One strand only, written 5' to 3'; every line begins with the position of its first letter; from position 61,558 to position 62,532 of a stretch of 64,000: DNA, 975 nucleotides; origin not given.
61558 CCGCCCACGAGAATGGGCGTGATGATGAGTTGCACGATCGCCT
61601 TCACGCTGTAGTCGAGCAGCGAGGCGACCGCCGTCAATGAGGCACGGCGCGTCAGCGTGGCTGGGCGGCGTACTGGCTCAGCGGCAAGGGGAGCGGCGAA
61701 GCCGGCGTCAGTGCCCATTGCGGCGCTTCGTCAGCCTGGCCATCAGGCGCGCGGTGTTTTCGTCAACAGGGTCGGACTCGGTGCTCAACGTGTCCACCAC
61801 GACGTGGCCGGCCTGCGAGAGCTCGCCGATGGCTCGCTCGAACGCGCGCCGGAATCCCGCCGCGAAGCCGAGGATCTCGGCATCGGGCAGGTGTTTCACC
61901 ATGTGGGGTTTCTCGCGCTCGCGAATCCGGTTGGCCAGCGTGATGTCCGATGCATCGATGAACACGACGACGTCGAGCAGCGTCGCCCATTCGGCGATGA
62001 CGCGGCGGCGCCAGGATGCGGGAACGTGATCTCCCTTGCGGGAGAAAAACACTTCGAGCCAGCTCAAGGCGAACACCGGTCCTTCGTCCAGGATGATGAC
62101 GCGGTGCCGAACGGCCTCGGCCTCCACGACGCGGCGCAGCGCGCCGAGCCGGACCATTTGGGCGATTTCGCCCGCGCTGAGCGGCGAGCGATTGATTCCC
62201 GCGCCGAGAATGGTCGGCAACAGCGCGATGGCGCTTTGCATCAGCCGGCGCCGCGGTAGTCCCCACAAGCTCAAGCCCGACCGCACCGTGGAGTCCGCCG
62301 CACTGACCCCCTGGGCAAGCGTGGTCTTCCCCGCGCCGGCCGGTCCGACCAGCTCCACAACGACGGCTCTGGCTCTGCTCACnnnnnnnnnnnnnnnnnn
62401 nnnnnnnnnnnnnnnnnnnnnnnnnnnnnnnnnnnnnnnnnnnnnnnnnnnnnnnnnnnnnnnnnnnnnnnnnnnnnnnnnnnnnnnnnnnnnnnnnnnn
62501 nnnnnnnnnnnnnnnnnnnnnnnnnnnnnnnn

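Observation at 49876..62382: Segmentally duplicated [P-loop protein]-[membrane gene]-[GT4]-[PaaK-like ligase] cassette: candidate uncharacterised polysaccharide-decoration system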

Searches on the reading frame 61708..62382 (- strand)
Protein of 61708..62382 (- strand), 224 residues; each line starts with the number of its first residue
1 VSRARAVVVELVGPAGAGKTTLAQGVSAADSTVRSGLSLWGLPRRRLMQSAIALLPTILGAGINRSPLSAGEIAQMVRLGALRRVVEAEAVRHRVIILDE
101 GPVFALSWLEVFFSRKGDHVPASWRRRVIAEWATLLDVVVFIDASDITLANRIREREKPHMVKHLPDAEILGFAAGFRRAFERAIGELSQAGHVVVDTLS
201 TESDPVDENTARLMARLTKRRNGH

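Call 5: search_protein_families(library=pfam, proteins=[window:61708-62382:-], max_evalue=0.01)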
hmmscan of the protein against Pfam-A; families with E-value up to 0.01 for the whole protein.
window:61708-62382:- (224 aa): 5 families
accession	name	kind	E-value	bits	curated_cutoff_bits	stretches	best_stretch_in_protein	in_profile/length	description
PF13481.12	AAA_25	-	8.4e-06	26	27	0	7-44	34-68/195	AAA domain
PF13671.12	AAA_33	-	1.2e-05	26.1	27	1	8-178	1-141/143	AAA domain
PF13238.12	AAA_18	-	3.3e-05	24.8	29.4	0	10-29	2-21/128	AAA domain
PF13521.12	AAA_28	-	0.0003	21.5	27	0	11-29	4-22/164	AAA domain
PF13401.12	AAA_22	-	0.0051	17.6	27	0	9-100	8-92/130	AAA domain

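Call 6: search_protein_families(library=ncbifam, proteins=[window:61708-62382:-], max_evalue=0.01)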
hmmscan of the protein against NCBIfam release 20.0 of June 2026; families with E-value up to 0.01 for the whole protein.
window:61708-62382:- (224 aa): 2 families
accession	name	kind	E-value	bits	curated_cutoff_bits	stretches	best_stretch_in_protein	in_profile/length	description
NF010068.0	PRK13548.1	equivalog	0.0053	15.9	261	0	6-60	31-85/261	heme ABC transporter ATP-binding protein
NF006746.0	PRK09270.1-5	subfamily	0.0059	15.5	250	0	3-29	18-44/210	nucleoside/nucleotide kinase family protein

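Call 12: find_homologous_proteins(query=window:61708-62382:-, max_evalue=0.001)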
Query window:61708-62382:- (224 aa): 321 proteins with E <= 0.001 among 5292 candidates; the best 120 are listed.
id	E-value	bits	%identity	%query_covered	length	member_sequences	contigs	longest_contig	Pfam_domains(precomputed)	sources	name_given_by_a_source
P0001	2.4e-137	473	100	100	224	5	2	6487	PF13238.13,PF13481.13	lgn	-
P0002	1.1e-136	471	99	100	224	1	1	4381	PF13238.13,PF13481.13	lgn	-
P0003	1.6e-128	444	95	96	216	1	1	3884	-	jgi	jgi:hypothetical protein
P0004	3.8e-128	443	95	96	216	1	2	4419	-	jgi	jgi:hypothetical protein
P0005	9.6e-122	422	88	100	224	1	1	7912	PF13481.13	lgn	-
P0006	2.6e-120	417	87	100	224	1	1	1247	-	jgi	jgi:thymidylate kinase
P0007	5.5e-117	406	84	100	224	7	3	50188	PF13671.13,PF13238.13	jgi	-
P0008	9.3e-117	406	84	100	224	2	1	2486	PF13671.13,PF13238.13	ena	-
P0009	6.5e-116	403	83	100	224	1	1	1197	PF13238.13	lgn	-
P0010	1.1e-115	402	83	100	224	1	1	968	PF13671.13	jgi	jgi:nicotinamide riboside kinase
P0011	2.2e-115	401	83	100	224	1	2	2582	PF13671.13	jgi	jgi:thymidylate kinase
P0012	3.7e-115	400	82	100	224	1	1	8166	PF13671.13,PF13238.13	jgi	jgi:nicotinamide riboside kinase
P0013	4.0e-115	400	82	100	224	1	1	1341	PF13671.13,PF13238.13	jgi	jgi:hypothetical protein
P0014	4.1e-115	400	82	100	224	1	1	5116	PF13671.13,PF13238.13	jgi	jgi:shikimate kinase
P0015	5.3e-115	400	83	100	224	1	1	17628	PF13671.13,PF13238.13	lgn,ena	-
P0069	5.9e-104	364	76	97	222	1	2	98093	-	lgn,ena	-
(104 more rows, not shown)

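Call 14: find_encoding_contigs(protein=P0069, flank=10000, max_places=2)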
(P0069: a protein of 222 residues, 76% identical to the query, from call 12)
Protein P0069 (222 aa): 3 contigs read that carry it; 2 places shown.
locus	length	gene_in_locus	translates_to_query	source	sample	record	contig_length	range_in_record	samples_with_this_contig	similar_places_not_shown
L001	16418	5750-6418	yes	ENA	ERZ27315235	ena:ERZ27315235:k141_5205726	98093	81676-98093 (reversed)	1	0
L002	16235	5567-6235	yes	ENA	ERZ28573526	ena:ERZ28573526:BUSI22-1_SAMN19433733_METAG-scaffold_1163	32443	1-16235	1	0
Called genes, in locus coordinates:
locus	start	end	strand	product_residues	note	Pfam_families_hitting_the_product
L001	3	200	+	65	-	?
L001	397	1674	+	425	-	PF00041:fn3 (weak)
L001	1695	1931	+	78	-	-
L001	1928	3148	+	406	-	PF18911:PKD_4, PF00801:PKD (weak), PF00149:Metallophos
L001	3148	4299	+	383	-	PF18911:PKD_4, PF00801:PKD, PF00149:Metallophos (weak)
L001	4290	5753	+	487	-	PF02223:Thymidylate_kin (faint)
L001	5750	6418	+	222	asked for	-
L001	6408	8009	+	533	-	PF01943:Polysacc_synt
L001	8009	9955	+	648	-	PF13522:GATase_6, PF13537:GATase_7, PF00733:Asn_synthase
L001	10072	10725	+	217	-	PF13238:AAA_18 (faint), PF13671:AAA_33 (faint)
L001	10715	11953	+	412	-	PF04932:Wzy_C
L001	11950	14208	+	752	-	PF20706:GT4-conflict, PF00534:Glycos_transf_1, PF13692:Glyco_trans_1_4, PF13524:Glyco_trans_1_2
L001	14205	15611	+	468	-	PF00501:AMP-binding (weak), PF27533:CapK_C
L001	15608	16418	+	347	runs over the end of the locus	PF00535:Glycos_transf_2, PF13641:Glyco_tranf_2_3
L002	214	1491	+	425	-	PF00041:fn3 (weak)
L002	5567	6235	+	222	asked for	-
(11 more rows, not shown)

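Call 21: find_related_loci(query=A1, collection=genome_contigs, flank=10000)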
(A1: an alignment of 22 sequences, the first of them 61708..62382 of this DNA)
Query A1 (224 aa) in genome_contigs; peptide patterns used: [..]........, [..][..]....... (x = any residue, [..] = any of these).
598 stretches matched a pattern (row limit reached: there are more); 46 encode a relative of the query (tblastn E <= 1e-3); 44 distinct loci.
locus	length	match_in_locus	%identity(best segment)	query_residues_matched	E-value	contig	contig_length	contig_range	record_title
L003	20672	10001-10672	82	1-224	5e-121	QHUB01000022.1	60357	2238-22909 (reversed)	MAG: Gemmatimonadetes bacterium isolate AG38 14_0903_02_30cm_scaffold_150_curated, whole genome shotgun sequence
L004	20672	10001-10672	79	1-224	8e-118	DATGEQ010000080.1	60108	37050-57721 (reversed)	MAG TPA_asm: Gemmatimonadales bacterium isolate SMAG_U9706 k141_762974, whole genome shotgun sequence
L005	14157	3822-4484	80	1-219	4e-113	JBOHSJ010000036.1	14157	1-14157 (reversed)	MAG: Gemmatimonadales bacterium isolate SC-S_metawrap_bin.80 k127_2411158, whole genome shotgun sequence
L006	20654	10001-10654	75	1-218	3e-106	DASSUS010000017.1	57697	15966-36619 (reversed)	MAG TPA_asm: Gemmatimonadales bacterium isolate SMAG_U573 k141_1383494, whole genome shotgun sequence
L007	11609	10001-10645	76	1-217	1e-102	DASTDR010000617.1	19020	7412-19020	MAG TPA_asm: Gemmatimonadales bacterium isolate SMAG_U826 k141_616963, whole genome shotgun sequence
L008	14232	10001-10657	72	1-217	3e-98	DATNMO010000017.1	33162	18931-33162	MAG TPA_asm: Gemmatimonadales bacterium isolate SMAG_U11481 k141_348141, whole genome shotgun sequence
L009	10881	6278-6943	69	5-224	1e-97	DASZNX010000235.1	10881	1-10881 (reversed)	MAG TPA_asm: Gemmatimonadales bacterium isolate SMAG_U5929 k141_266558, whole genome shotgun sequence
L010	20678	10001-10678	68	1-224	1e-97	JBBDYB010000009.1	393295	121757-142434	MAG: Gemmatimonadales bacterium isolate LejiaD_68_345 Lejia_D_23_length_393295_cov_205, whole genome shotgun sequence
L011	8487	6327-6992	72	5-224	8e-96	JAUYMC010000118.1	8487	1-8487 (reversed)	MAG: Gemmatimonadales bacterium isolate C24_metabat.bin.68 C24_k141_606314, whole genome shotgun sequence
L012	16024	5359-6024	70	5-224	2e-92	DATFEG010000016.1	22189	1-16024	MAG TPA_asm: Gemmatimonadales bacterium isolate SMAG_U8601 k141_18306, whole genome shotgun sequence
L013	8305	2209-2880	67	1-224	3e-92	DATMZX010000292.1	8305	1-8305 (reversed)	MAG TPA_asm: Gemmatimonadales bacterium isolate SMAG_U11146 k141_1414822, whole genome shotgun sequence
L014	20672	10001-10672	66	1-224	4e-92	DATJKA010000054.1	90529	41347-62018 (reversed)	MAG TPA_asm: Gemmatimonadales bacterium isolate SMAG_U15580 k141_235188, whole genome shotgun sequence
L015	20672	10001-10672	67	1-224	2e-91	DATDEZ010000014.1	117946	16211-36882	MAG TPA_asm: Gemmatimonadales bacterium isolate SMAG_U213 k141_1028649, whole genome shotgun sequence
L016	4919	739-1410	65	1-224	4e-90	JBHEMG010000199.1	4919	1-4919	MAG: Gemmatimonadales bacterium isolate S2_bin.9.orig S2_k141_4262552, whole genome shotgun sequence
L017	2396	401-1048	69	4-219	5e-91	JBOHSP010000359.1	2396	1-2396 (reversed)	MAG: Gemmatimonadales bacterium isolate M3-S_metawrap_bin.258 k127_2484730, whole genome shotgun sequence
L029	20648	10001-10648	40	7-219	5e-33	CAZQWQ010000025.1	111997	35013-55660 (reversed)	MAG TPA_asm: uncultured Gemmatimonadaceae bacterium isolate binchicken_co165_283 genome assembly, contig: k141_913934, w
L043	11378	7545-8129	34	3-192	2e-24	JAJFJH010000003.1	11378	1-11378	MAG: Nitrosomonas sp. isolate OFTM190 OFTM190_2, whole genome shotgun sequence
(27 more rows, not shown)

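Call 30: predict_structure(alignment_id=A1)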
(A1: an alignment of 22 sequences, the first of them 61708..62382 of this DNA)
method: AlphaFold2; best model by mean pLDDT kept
length: 224 residues; sequences in the alignment: 22
mean_pLDDT: 85.5   pTM: 0.82
mean pLDDT of the five models: 85.5, 83.8, 82.2, 77.2, 69.5
residues with pLDDT >= 90: 91; 70-90: 114; 50-70: 16; < 50: 3
segments of 3 or more residues with pLDDT < 50: none
pLDDT, mean of each block of 10 residues (from residue 1): 76 83 85 90 94 92 85 94 95 92 92 69 92 94 80 81 88 88 92 86 68 74 59
secondary structure, 60 per line:
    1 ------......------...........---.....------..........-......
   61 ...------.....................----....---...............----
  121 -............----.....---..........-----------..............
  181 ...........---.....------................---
elements in order: E7-12 H19-29 E33-37 H44-53 H55-63 H70-90 E95-98 H102-116 H122-133 E138-142 H146-155 H167-191 E195-199 H206-221

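Call 32: search_protein_representatives(alignment_id=A1)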
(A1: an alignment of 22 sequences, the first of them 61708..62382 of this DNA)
Query: 22 sequences, 224 profile positions. Proteins with E-value up to 0.001 (for the whole library): 1160; up to 1e-10: 779; up to 1e-30: 110. The best 150 are listed.
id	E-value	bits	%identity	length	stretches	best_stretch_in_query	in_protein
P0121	6.9e-76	270.8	-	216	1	7-223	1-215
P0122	5.4e-73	261.3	-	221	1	7-224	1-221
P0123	1.6e-72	259.8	-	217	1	7-223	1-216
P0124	2.2e-64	233.2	-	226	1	3-224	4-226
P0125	1.7e-63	230.2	-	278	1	5-219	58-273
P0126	4.8e-63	228.7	-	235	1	7-219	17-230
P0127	2.0e-60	220.2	-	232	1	6-223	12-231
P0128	7.6e-60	218.3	-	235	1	4-218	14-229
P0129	3.7e-59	216.1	-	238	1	4-223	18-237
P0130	2.4e-58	213.4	-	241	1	3-217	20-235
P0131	5.9e-58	212.1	-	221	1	7-220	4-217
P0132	6.2e-58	212.0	-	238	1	3-218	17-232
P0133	8.0e-58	211.7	-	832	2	3-216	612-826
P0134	1.1e-57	211.2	-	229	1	4-221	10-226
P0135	1.4e-57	210.9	-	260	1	8-222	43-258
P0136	7.3e-57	208.5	-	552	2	6-214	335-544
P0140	6.0e-53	195.7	-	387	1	4-215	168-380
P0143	6.1e-50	185.9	-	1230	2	3-192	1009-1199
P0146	2.0e-49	184.2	-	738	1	5-188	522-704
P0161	2.0e-43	164.6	-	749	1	4-213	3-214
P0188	2.8e-37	144.5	-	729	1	8-197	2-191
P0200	1.7e-34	135.4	-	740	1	4-216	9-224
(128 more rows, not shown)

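Call 33: search_protein_families(library=pfam, proteins=[P0161, P0188, P0200, P0133, P0143, P0146, P0136, P0140], max_evalue=0.001)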
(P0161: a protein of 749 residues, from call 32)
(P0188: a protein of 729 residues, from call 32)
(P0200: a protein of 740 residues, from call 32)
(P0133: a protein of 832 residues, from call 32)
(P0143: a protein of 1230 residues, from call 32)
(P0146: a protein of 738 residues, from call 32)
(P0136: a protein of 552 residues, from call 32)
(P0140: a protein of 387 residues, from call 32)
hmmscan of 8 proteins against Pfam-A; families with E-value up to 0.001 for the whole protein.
P0161 (749 aa): 2 families
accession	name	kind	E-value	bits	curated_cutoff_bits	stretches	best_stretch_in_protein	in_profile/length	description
PF13238.12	AAA_18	-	2.4e-05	25.2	29.4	0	122-171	81-126/128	AAA domain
PF13671.12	AAA_33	-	4.9e-05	24.1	27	0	7-39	1-33/143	AAA domain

P0188 (729 aa): 2 families
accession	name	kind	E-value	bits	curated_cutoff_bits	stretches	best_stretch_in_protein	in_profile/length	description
PF13671.12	AAA_33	-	2.8e-08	34.6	27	1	2-172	1-141/143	AAA domain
PF13238.12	AAA_18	-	0.00043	21.2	29.4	0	4-165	2-127/128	AAA domain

P0200 (740 aa): 4 families
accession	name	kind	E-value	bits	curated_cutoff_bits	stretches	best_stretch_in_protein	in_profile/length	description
PF01943.22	Polysacc_synt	-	2e-05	24.6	28.2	1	336-522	83-268/274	Polysaccharide biosynthesis protein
PF13238.12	AAA_18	-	8e-05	23.5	29.4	0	16-179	3-127/128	AAA domain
PF13440.11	Polysacc_synt_3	-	8.7e-05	22.3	23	1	340-521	61-236/293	Polysaccharide biosynthesis protein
PF13671.12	AAA_33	-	0.00058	20.6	27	0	145-184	99-139/143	AAA domain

P0133 (832 aa): 8 families
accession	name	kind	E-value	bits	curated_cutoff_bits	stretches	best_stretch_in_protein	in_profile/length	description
PF13191.12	AAA_16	-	2.1e-07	32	32.6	1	601-708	10-140/167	AAA ATPase domain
PF13238.12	AAA_18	-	2.4e-06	28.4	29.4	0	619-771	2-116/128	AAA domain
PF13401.12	AAA_22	-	3.4e-06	27.8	27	0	380-410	6-39/130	AAA domain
PF14907.12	NTP_transf_5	-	7.6e-06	26.1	31.2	1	156-305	94-240/249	Uncharacterised nucleotidyltransferase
PF13671.12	AAA_33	-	1.7e-05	25.6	27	0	617-787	1-140/143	AAA domain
PF02223.23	Thymidylate_kin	-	3.8e-05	23.9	27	0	386-408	3-25/185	Thymidylate kinase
PF06414.18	Zeta_toxin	-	0.0007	19.5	22.3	0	610-637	11-38/199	Zeta toxin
PF13521.12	AAA_28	-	0.00073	20.2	27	0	382-401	2-21/164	AAA domain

P0143 (1230 aa): 6 families
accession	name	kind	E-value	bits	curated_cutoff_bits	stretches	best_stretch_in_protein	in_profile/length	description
PF13440.11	Polysacc_synt_3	-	1.9e-72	244.5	23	1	38-330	1-292/293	Polysaccharide biosynthesis protein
PF01943.22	Polysacc_synt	-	1.5e-31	110.3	28.2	1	16-279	3-271/274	Polysaccharide biosynthesis protein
PF13401.12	AAA_22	-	4.1e-06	27.6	27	0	1012-1105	5-92/130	AAA domain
PF00005.33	ABC_tran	-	2.2e-05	25.5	25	0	758-788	8-38/137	ABC transporter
PF13671.12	AAA_33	-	5.2e-05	24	27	0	1014-1185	1-141/143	AAA domain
PF14907.12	NTP_transf_5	-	0.00041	20.4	31.2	1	517-650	62-192/249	Uncharacterised nucleotidyltransferase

P0146 (738 aa): 5 families
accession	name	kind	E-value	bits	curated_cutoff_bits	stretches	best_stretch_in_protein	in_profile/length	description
PF13440.11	Polysacc_synt_3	-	1.2e-71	241.8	23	1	36-328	1-292/293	Polysaccharide biosynthesis protein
PF01943.22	Polysacc_synt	-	1.2e-33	117.2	28.2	1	13-277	2-271/274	Polysaccharide biosynthesis protein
PF13671.12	AAA_33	-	4e-06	27.6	27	1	525-690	1-141/143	AAA domain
PF13238.12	AAA_18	-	1.2e-05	26.2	29.4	1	527-681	2-121/128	AAA domain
PF13191.12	AAA_16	-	0.00085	20.3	32.6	0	523-616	24-140/167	AAA ATPase domain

P0136 (552 aa): 7 families
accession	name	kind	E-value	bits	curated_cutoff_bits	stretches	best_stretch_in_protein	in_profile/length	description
PF13401.12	AAA_22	-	4.3e-07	30.7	27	0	100-128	4-32/130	AAA domain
PF02223.23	Thymidylate_kin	-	1.9e-06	28.1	27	0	106-130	1-25/185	Thymidylate kinase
PF13671.12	AAA_33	-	2.1e-06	28.5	27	0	454-508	83-141/143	AAA domain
PF13191.12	AAA_16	-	5.4e-06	27.4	32.6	0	337-428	26-140/167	AAA ATPase domain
PF13238.12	AAA_18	-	1.6e-05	25.8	29.4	0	339-493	2-118/128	AAA domain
PF13555.12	AAA_29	-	2.3e-05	24.5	27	0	99-129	21-50/61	P-loop containing region of AAA domain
PF00005.33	ABC_tran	-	5.6e-05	24.2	25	0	101-127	11-37/137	ABC transporter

P0140 (387 aa): 1 family
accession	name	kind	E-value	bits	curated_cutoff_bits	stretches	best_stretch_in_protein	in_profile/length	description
PF13671.12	AAA_33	-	0.00011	23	27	0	172-343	1-141/143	AAA domain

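Call 34: fold_search(model_id=the predicted structure, library=pdb)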
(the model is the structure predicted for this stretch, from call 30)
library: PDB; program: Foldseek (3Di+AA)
matches with E <= 10: 1515; with E <= 0.001: 247
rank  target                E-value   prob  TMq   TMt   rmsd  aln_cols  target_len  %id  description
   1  5xz2_A                7.4e-07  1.00  0.48  0.54   8.9       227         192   18  Crystal structure of adenylate kinase (released 2018-07-18)
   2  5ycb_B                8.9e-07  1.00  0.46  0.54   9.0       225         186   19  Crystal structure of notothenia coriiceps adenylate kinase variant (released 2018-09-12)
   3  5ycb_A                1.1e-06  1.00  0.49  0.56   8.9       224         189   19  Crystal structure of notothenia coriiceps adenylate kinase variant (released 2018-09-12)
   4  5x6l_A                2.4e-06  1.00  0.48  0.56   9.1       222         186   18  Crystal structure of Notothenia coriiceps adenylate kinase variant (released 2018-02-28)
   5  5ycd_A                2.4e-06  1.00  0.47  0.53   9.1       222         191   17  Crystal structure of Poecilia reticulata adenylate kinase (released 2018-09-12)
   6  5ycc_A                3.4e-06  1.00  0.48  0.56   8.9       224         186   18  Crystal structure of Notothenia coriiceps adenylate kinase variant (released 2018-09-12)
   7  5ycf_A                3.6e-06  1.00  0.46  0.53   9.1       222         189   18  Crystal structure of Xiphophorus maculatus adenylate kinase (released 2018-09-12)
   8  5ycd_B                4.0e-06  1.00  0.49  0.55   8.2       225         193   16  Crystal structure of Poecilia reticulata adenylate kinase (released 2018-09-12)
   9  2bwj_A                4.2e-06  1.00  0.47  0.52   7.5       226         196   15  Structure of adenylate kinase 5 (released 2005-07-21)
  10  5ycf_B                4.5e-06  1.00  0.47  0.54   8.5       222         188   17  Crystal structure of Xiphophorus maculatus adenylate kinase (released 2018-09-12)
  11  5x6k_A                4.8e-06  1.00  0.46  0.54   9.5       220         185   17  Crystal structure of adenylate kinase (released 2018-02-28)
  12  1e6c_A                5.3e-06  1.00  0.40  0.49   7.9       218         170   15  K15M MUTANT OF SHIKIMATE KINASE FROM ERWINIA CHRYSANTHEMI (released 2001-06-20)
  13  2c95_B                6.0e-06  1.00  0.47  0.53   9.1       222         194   14  Structure of adenylate kinase 1 in complex with P1,P4-di(adenosine) tetraphosphate (released 2007-02-20)
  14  2jat_B                6.4e-06  1.00  0.56  0.63   6.1       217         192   15  Structure of deoxyadenosine kinase from M.mycoides with products dcmp and a flexible dcdp bound (released 2007-01-03)
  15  8puu_B                6.7e-06  1.00  0.61  0.62   6.1       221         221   14  Giardia intestinalis deoxyadenosine kinase forms a functional tetramer (released 2024-10-30)
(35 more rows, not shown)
